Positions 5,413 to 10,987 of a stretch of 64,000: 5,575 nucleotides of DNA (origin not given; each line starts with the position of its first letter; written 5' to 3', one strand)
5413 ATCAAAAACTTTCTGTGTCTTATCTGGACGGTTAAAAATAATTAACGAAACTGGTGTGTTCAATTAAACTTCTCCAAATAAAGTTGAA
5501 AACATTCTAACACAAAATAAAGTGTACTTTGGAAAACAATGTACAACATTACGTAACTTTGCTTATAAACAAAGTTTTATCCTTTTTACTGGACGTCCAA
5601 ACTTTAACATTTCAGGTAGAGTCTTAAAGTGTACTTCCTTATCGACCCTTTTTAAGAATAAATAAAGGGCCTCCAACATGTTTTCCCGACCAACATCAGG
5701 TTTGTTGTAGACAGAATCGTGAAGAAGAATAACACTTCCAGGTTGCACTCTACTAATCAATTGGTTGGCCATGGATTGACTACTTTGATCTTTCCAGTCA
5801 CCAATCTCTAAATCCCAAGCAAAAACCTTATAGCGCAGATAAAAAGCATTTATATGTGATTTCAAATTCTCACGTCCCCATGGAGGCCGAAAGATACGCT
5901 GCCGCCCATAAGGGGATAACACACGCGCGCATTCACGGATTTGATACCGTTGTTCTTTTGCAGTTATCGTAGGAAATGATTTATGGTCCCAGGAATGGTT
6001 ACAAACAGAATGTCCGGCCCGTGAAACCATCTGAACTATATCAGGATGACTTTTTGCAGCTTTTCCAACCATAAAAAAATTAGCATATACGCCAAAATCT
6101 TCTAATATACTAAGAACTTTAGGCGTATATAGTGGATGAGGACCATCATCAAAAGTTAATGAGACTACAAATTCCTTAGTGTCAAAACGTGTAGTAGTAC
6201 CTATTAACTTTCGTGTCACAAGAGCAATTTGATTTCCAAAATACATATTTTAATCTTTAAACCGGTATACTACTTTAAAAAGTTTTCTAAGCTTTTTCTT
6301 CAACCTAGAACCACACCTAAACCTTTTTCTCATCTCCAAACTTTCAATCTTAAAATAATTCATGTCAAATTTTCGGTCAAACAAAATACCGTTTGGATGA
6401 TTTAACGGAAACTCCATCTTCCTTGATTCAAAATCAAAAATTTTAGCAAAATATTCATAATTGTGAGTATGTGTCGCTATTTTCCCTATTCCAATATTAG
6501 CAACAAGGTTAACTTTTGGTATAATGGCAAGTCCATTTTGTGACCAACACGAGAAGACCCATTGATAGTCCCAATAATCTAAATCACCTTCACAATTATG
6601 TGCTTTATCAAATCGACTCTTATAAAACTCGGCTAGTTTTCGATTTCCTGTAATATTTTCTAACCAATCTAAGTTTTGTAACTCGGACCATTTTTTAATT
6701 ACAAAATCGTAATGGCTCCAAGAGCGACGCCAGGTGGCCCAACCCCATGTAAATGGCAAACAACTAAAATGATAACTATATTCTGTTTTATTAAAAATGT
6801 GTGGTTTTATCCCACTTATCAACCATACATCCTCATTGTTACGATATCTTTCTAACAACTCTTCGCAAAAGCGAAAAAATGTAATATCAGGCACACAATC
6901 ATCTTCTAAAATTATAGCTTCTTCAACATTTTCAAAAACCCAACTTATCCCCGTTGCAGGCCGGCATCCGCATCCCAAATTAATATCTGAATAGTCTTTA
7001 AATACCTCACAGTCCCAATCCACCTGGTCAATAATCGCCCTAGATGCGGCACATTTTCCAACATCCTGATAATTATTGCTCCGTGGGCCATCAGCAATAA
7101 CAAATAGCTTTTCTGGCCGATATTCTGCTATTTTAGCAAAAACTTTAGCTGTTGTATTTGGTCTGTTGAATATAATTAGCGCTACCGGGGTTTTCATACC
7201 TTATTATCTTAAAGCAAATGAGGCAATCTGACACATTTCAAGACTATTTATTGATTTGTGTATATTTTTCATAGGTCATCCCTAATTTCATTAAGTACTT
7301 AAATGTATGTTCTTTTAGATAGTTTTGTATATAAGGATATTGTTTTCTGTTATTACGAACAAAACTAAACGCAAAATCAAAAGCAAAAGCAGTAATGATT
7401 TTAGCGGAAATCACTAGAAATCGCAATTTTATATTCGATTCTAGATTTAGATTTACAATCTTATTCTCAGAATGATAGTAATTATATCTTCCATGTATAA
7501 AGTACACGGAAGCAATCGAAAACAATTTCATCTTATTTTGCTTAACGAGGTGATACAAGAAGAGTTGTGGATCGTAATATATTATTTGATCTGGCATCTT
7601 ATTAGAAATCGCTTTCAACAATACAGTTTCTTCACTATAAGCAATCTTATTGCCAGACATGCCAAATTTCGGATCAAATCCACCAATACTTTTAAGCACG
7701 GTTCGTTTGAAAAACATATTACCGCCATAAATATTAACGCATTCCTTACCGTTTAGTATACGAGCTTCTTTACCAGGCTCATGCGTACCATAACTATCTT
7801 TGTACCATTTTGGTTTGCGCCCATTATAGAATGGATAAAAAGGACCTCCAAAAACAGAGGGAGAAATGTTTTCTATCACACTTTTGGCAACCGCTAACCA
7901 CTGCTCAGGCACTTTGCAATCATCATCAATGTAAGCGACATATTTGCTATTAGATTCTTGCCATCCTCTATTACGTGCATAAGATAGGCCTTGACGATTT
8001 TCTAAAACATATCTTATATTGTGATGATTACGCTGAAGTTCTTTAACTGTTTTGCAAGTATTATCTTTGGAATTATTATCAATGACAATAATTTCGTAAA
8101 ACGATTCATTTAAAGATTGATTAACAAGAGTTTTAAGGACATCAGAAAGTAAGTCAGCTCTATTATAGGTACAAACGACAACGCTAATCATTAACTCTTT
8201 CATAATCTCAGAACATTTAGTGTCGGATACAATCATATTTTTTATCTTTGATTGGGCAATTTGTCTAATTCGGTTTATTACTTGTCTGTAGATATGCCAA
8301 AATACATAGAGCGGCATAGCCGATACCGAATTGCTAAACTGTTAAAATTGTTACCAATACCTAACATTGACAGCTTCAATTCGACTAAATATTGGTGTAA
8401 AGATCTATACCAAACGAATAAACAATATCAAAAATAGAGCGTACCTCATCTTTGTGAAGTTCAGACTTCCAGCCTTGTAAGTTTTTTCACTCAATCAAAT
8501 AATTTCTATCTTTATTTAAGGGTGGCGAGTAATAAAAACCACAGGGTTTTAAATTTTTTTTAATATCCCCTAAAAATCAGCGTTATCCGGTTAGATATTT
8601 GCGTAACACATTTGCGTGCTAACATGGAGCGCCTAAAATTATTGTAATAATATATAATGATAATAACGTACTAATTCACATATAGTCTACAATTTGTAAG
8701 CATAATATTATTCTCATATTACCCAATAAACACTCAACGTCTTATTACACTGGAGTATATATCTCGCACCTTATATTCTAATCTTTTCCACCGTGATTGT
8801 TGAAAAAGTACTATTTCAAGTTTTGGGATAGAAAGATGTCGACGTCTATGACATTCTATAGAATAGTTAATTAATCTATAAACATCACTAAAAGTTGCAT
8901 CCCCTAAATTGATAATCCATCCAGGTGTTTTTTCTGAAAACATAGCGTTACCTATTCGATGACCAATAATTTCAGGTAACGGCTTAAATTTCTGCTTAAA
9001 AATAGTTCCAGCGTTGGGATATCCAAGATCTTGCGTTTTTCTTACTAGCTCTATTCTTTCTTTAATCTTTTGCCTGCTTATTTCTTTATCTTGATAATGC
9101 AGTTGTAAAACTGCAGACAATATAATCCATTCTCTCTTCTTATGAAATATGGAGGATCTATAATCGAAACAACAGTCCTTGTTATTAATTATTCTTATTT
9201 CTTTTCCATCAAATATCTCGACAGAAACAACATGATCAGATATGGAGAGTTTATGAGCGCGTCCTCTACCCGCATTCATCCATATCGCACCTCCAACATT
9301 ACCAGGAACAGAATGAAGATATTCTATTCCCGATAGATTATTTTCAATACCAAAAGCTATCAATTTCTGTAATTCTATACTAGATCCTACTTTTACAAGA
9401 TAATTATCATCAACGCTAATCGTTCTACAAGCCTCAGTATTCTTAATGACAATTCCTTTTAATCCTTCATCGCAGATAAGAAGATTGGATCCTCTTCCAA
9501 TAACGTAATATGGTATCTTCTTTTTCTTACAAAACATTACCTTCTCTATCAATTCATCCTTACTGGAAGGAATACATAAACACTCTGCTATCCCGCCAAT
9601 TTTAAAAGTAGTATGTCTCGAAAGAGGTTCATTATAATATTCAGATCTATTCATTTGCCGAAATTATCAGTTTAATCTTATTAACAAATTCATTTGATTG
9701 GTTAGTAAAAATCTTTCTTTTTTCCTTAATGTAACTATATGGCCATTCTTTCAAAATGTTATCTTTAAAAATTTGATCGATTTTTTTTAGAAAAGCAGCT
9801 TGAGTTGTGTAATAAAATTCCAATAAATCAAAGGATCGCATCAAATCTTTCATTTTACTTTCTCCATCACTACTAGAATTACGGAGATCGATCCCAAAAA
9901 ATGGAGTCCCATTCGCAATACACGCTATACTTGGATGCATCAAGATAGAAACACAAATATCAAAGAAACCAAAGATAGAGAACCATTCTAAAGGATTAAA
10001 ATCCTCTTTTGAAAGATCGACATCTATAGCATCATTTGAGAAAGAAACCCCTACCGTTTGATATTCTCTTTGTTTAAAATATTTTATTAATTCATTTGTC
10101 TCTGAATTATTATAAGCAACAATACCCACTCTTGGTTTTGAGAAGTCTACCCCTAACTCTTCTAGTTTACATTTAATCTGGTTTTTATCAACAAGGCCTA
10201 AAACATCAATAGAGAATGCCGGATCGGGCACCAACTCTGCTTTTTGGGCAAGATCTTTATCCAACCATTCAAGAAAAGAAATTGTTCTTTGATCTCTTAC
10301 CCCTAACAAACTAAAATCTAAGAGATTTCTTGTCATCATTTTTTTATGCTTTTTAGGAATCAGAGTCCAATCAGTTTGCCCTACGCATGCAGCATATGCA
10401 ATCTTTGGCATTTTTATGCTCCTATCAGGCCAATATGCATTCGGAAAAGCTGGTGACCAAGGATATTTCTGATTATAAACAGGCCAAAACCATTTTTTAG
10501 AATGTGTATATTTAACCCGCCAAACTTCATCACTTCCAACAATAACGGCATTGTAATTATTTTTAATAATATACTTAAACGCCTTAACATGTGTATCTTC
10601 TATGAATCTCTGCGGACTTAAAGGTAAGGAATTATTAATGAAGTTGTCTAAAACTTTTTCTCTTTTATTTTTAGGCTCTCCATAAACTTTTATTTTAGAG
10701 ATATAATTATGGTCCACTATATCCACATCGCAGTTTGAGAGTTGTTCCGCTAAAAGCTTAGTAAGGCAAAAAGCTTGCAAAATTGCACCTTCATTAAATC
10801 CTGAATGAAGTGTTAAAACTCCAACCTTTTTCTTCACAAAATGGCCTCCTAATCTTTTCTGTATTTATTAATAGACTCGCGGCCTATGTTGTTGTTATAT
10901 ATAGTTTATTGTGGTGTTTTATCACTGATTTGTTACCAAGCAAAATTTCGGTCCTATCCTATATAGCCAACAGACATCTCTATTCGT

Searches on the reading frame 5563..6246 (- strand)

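Call 57: search_protein_families(library=pfam, proteins=[window:5563-6246:-], max_evalue=0.0001)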
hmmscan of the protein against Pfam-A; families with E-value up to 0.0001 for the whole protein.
window:5563-6246:- (227 aa): 1 family
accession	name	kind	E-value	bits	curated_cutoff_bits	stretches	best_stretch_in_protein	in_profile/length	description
PF01522.26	Polysacc_deac_1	-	1.6e-27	96.4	23.1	1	22-129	3-111/124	Polysaccharide deacetylase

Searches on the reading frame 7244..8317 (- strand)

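Call 57: search_protein_families(library=pfam, proteins=[window:7244-8317:-], max_evalue=0.0001)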
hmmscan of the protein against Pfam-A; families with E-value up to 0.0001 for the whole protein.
window:7244-8317:- (357 aa): 3 families
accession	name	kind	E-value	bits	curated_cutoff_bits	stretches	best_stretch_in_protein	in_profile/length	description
PF00535.33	Glycos_transf_2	-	2.5e-30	106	23.3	1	45-211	1-167/168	Glycosyl transferase family 2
PF13641.12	Glyco_tranf_2_3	-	1.4e-11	45.3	27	1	44-220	3-184/230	Glycosyltransferase like family 2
PF10111.15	Glyco_tranf_2_2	-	8.1e-09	35.8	27.3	1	45-249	1-217/276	Glycosyltransferase like family 2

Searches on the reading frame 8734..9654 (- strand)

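Call 57: search_protein_families(library=pfam, proteins=[window:8734-9654:-], max_evalue=0.0001)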
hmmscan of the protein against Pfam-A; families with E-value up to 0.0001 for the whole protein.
window:8734-9654:- (306 aa): 2 families
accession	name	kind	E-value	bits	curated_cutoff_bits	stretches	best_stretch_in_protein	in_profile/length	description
PF01565.28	FAD_binding_4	-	9.5e-18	64.7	26.4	1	24-150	2-131/139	FAD binding domain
PF02873.21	MurB_C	-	1.9e-07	31.6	27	1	196-264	5-79/99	UDP-N-acetylenolpyruvoylglucosamine reductase, C-terminal domain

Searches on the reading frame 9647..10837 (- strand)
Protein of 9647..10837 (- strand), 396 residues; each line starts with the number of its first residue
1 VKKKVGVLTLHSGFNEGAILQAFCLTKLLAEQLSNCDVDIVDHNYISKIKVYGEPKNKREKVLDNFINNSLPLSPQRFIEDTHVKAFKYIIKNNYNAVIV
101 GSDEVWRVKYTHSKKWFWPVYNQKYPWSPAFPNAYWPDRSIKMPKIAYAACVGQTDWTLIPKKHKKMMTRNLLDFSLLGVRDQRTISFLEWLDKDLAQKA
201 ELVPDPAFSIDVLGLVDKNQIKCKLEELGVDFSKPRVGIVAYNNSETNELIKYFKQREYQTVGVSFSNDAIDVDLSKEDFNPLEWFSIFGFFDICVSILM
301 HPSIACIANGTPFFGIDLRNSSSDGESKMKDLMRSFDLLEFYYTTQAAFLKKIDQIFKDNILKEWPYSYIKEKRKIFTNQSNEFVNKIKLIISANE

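Call 24: search_protein_families(library=pfam, proteins=[window:9647-10837:-], max_evalue=0.001)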
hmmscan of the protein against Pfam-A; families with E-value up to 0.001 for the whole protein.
window:9647-10837:- (396 aa): 1 family
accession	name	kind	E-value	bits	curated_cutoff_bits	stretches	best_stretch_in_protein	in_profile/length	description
PF04230.19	PS_pyruv_trans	-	1.9e-23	84.2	25.3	1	17-317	3-277/280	Polysaccharide pyruvyl transferase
